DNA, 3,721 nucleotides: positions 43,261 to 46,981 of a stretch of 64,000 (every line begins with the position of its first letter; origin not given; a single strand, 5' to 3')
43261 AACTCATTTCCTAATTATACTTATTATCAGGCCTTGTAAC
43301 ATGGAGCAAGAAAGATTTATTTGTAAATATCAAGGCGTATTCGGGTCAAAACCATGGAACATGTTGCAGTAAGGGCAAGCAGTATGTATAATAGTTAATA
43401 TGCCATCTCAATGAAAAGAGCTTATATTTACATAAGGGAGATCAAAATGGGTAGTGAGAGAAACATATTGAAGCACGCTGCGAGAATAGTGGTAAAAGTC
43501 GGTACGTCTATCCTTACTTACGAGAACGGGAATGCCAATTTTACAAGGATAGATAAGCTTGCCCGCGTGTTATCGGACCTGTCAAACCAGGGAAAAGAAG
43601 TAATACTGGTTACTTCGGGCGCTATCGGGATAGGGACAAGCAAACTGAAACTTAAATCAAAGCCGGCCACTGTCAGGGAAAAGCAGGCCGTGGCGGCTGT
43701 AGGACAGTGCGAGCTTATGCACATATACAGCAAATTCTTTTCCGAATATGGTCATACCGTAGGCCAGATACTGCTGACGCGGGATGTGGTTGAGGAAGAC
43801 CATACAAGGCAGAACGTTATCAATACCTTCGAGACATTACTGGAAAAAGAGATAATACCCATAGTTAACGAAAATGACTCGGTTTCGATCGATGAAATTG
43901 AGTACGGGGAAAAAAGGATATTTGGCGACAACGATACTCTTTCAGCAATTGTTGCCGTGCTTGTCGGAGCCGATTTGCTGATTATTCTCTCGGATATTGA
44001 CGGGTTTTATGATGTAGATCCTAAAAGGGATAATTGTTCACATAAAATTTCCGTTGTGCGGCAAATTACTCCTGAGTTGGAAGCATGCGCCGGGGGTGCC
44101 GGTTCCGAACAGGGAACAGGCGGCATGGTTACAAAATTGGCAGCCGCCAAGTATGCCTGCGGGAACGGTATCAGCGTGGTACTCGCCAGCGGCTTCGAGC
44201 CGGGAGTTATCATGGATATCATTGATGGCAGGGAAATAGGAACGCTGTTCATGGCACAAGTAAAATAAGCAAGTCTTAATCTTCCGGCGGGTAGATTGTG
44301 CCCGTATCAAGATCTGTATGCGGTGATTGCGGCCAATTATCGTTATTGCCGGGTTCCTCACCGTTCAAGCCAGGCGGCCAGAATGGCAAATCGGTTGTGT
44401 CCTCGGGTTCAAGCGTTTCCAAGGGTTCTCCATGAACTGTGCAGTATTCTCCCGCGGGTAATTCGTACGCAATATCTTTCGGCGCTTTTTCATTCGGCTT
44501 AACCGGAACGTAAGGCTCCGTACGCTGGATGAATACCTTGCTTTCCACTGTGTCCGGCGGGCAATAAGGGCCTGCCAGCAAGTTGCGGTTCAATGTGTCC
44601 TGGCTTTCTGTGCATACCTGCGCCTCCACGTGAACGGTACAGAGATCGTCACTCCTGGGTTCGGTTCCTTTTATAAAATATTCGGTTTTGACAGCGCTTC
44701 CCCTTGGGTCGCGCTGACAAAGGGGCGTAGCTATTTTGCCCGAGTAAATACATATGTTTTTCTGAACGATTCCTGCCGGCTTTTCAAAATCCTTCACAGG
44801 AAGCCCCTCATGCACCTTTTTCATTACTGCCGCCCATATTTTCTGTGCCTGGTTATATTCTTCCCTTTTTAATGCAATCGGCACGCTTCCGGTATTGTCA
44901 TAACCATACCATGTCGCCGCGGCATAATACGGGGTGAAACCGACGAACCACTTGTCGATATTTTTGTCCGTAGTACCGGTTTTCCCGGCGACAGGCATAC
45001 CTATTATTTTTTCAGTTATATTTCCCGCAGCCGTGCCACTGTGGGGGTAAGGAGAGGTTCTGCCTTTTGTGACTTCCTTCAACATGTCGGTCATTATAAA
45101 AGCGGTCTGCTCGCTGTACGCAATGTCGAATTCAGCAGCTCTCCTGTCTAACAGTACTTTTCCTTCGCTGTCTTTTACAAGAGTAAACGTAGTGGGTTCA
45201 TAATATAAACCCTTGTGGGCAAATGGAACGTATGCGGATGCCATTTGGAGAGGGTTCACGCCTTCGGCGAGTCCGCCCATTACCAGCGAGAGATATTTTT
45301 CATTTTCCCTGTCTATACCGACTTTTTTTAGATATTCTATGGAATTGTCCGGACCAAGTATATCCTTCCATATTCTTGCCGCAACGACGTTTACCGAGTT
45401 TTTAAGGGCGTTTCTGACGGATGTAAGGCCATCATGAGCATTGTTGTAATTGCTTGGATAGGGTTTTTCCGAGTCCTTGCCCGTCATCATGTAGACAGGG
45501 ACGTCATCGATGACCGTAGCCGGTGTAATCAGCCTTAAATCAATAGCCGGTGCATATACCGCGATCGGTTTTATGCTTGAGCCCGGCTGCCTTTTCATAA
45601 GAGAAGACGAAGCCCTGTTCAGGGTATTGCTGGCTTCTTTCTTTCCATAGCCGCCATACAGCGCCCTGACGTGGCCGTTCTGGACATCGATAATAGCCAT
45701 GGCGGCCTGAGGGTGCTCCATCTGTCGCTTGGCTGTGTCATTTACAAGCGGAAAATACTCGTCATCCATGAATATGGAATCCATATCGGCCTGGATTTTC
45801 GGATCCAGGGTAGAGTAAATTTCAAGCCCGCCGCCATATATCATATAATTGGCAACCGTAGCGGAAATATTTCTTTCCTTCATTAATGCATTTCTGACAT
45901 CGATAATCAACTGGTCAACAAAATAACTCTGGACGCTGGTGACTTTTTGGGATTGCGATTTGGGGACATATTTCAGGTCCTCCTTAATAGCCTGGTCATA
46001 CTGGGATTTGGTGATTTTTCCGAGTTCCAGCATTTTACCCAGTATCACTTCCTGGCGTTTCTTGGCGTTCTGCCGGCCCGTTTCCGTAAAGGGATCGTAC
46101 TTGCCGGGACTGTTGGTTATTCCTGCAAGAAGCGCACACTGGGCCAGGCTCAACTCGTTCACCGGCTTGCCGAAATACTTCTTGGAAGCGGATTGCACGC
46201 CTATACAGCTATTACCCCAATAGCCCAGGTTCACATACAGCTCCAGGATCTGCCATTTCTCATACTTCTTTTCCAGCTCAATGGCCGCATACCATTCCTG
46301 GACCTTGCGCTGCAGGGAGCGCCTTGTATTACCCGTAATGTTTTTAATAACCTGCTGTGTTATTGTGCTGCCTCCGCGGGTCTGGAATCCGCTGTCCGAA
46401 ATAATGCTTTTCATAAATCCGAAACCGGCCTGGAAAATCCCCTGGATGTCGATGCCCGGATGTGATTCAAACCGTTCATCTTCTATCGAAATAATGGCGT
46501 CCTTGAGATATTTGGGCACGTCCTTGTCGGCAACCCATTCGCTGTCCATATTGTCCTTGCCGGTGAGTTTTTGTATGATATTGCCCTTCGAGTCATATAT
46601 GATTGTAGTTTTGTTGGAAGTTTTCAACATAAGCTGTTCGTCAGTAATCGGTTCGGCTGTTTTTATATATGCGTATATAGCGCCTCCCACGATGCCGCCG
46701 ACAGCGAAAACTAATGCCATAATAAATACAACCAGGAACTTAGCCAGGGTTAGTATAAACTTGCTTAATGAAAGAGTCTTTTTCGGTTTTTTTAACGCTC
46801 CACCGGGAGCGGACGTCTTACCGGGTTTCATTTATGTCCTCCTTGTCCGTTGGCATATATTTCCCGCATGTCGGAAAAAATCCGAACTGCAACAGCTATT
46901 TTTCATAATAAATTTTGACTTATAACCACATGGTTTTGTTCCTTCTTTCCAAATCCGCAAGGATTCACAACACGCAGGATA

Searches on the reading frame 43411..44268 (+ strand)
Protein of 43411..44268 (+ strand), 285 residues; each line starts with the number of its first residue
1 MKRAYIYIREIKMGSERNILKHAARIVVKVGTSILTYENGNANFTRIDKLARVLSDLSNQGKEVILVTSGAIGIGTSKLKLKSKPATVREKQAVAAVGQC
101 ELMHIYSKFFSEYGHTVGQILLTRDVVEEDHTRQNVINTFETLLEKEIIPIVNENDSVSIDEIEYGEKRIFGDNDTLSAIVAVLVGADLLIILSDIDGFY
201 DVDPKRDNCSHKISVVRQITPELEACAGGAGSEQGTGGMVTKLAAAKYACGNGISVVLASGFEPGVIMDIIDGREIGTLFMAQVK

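Call 22: search_protein_families(library=pfam, proteins=[window:43411-44268:+])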
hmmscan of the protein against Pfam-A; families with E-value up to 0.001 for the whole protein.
window:43411-44268:+ (285 aa): 1 family
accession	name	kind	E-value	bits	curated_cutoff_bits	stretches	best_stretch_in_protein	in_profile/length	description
PF00696.33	AA_kinase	-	3.3e-44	151.8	24.9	1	25-259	2-233/234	Amino acid kinase family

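Call 53: find_encoding_contigs(protein=window:43411-44268:+, flank=6000, max_places=10)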
Protein window:43411-44268:+ (285 aa): 3 contigs read that carry it; 3 places shown.
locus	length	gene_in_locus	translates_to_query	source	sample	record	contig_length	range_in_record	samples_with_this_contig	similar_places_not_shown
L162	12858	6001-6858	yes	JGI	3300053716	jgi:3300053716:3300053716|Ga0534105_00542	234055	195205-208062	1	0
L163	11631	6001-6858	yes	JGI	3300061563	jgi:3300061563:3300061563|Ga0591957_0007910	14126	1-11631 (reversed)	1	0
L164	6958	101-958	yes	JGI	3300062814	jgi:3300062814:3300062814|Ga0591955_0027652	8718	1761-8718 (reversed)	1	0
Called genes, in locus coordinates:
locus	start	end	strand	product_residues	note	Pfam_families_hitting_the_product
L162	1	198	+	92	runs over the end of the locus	-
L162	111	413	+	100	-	PF04294:VanW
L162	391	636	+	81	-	PF07501:G5 (weak)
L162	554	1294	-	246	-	PF05389:MecA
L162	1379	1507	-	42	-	-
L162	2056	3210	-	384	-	PF00171:Aldedh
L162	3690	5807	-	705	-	PF03648:Glyco_hydro_67N, PF07488:Glyco_hydro_67M, PF07477:Glyco_hydro_67C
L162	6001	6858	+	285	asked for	PF00696:AA_kinase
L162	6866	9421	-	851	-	PF00912:Transgly, PF00905:Transpeptidase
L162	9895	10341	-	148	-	PF04519:Bactofilin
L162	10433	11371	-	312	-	PF01551:Peptidase_M23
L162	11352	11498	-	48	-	-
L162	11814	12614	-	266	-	PF12679:ABC2_membrane_2, PF12730:ABC2_membrane_4, PF12698:ABC2_membrane_3 (weak)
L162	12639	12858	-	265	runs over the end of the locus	PF12679:ABC2_membrane_2, PF12730:ABC2_membrane_4 (weak)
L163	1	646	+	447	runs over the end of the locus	PF12229:PG_binding_4, PF04294:VanW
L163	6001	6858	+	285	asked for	PF00696:AA_kinase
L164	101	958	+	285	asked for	PF00696:AA_kinase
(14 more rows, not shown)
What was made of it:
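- Tried and rejected: Solved through neighbouring genes (call 53).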

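Call 65: find_homologous_proteins(query=L162:3690-5807:-, max_evalue=1e-150)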
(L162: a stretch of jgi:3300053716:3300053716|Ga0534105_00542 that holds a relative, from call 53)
Query L162:3690-5807:- (705 aa): 7285 proteins with E <= 1e-150 among 8000 candidates; the best 120 are listed.
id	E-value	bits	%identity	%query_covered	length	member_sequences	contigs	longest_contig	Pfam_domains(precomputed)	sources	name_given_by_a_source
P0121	0.0e+0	1376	82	100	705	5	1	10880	PF07488.19,PF03648.20,PF07477.18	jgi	jgi:alpha-glucuronidase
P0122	0.0e+0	1338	79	100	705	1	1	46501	PF07488.19,PF03648.20,PF07477.18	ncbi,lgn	ncbi:MAG: alpha-glucuronidase family glycosyl hydrolase [Bacillota bacterium]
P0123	0.0e+0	1123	97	71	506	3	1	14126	PF07488.19,PF03648.20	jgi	jgi:alpha-glucuronidase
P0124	0.0e+0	1115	65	100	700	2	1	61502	PF07488.19,PF03648.20,PF07477.18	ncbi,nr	ncbi:MAG TPA: alpha-glucuronidase family glycosyl hydrolase [Clostridia bacterium]|nr:alpha-glucuron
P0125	0.0e+0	1113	66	99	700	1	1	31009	PF07488.19,PF03648.20,PF07477.18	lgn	-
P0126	0.0e+0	1103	66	99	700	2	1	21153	PF07488.19,PF03648.20,PF07477.18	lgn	-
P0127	0.0e+0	1102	66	99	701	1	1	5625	PF07488.19,PF03648.20,PF07477.18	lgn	-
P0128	0.0e+0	1100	64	99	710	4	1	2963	PF07488.19,PF03648.20,PF07477.18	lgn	-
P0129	0.0e+0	1099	66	99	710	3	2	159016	PF07488.19,PF03648.20,PF07477.18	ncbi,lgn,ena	-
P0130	0.0e+0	1084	66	99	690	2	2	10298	PF07488.19,PF03648.20,PF07477.18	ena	-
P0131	0.0e+0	1081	65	99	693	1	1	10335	PF07488.19,PF03648.20,PF07477.18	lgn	-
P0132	0.0e+0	1081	65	99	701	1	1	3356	PF07488.19,PF03648.20,PF07477.18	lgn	-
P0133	0.0e+0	1080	64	99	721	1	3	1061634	PF07488.19,PF03648.20,PF07477.18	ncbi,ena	-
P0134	0.0e+0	1080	65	99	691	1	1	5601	PF07488.19,PF03648.20,PF07477.18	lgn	-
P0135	0.0e+0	1079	66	99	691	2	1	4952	PF07488.19,PF03648.20,PF07477.18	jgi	jgi:alpha-glucuronidase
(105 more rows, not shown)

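Call 66: find_encoding_contigs(protein=P0122, flank=3500, max_places=2)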
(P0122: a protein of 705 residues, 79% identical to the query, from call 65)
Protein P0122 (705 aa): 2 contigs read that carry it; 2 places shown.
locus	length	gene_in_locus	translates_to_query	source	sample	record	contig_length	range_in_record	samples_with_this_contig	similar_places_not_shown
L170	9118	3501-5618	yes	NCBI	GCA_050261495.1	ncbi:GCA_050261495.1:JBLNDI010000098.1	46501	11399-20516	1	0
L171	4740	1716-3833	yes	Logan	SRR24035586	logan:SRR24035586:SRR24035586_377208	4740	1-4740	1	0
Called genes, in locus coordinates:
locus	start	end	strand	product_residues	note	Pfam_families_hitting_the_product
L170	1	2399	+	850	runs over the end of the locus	PF00912:Transgly, PF00905:Transpeptidase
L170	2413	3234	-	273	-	PF00696:AA_kinase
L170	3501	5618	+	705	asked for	PF03648:Glyco_hydro_67N, PF07488:Glyco_hydro_67M, PF07477:Glyco_hydro_67C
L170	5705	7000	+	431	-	PF00171:Aldedh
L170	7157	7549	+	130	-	-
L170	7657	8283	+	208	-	PF05389:MecA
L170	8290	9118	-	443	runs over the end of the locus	PF12229:PG_binding_4, PF04294:VanW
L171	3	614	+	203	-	?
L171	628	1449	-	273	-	PF00696:AA_kinase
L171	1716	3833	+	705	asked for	PF03648:Glyco_hydro_67N, PF07488:Glyco_hydro_67M, PF07477:Glyco_hydro_67C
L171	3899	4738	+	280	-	?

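Call 67: find_encoding_contigs(protein=P0121, flank=3500, max_places=2)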
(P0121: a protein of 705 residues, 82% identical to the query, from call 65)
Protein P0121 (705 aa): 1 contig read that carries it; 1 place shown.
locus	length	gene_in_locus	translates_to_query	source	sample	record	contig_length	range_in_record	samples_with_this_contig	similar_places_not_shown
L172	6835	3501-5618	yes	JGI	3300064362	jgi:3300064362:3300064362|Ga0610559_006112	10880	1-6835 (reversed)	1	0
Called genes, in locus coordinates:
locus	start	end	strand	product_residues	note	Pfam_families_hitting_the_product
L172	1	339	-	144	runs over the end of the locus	-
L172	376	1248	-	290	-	PF00528:BPD_transp_1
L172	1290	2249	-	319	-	PF00528:BPD_transp_1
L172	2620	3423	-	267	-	PF07883:Cupin_2 (weak), PF00165:HTH_AraC (faint), PF12833:HTH_18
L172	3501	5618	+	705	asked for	PF03648:Glyco_hydro_67N (weak), PF07488:Glyco_hydro_67M, PF07477:Glyco_hydro_67C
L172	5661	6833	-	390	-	?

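Call 81: find_encoding_contigs(protein=P0124, flank=2500, max_places=1)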
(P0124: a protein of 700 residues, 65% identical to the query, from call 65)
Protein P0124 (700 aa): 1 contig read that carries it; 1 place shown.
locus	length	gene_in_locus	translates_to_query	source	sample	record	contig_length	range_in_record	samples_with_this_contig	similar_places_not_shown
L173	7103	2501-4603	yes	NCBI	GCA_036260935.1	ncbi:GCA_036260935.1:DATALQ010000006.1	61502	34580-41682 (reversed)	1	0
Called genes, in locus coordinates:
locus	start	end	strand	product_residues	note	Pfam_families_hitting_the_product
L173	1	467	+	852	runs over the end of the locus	PF00912:Transgly, PF00905:Transpeptidase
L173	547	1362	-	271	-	PF00696:AA_kinase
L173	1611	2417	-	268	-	PF07883:Cupin_2 (weak), PF12833:HTH_18, PF00165:HTH_AraC (weak)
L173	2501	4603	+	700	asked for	PF03648:Glyco_hydro_67N, PF07488:Glyco_hydro_67M, PF07477:Glyco_hydro_67C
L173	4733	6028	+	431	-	PF00171:Aldedh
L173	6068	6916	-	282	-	PF00528:BPD_transp_1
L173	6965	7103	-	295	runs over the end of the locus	PF00528:BPD_transp_1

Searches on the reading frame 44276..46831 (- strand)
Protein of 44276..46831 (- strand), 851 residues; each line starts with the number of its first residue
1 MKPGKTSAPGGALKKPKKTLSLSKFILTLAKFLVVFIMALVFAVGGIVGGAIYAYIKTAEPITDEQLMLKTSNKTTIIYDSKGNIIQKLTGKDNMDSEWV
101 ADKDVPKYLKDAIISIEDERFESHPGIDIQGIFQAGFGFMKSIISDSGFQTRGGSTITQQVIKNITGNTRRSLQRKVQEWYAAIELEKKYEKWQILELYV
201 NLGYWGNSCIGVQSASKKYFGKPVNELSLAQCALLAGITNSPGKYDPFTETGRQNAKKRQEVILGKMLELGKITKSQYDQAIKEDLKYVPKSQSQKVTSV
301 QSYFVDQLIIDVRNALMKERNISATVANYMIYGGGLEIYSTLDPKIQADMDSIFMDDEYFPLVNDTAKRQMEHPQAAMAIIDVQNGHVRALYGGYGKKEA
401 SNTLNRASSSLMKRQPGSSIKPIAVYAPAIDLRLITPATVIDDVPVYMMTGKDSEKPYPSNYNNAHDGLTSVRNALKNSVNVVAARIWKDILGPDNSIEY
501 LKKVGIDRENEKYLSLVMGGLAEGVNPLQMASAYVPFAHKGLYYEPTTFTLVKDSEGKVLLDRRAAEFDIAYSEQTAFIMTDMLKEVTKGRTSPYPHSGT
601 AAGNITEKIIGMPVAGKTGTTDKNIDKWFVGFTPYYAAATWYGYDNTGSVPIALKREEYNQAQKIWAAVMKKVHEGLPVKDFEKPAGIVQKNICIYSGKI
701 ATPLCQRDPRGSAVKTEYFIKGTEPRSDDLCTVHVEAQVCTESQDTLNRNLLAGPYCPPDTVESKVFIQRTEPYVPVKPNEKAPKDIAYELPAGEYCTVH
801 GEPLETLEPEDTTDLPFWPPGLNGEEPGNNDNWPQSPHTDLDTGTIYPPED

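Call 22: search_protein_families(library=pfam, proteins=[window:44276-46831:-])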
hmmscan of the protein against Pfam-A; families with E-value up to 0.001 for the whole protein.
window:44276-46831:- (851 aa): 2 families
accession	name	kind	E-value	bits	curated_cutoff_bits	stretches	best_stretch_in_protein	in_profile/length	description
PF00912.28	Transgly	-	2.5e-57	193.6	27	1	83-267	2-177/178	Transglycosylase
PF00905.27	Transpeptidase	-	4.9e-25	88.8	22.1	1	378-670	3-298/299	Penicillin binding protein transpeptidase domain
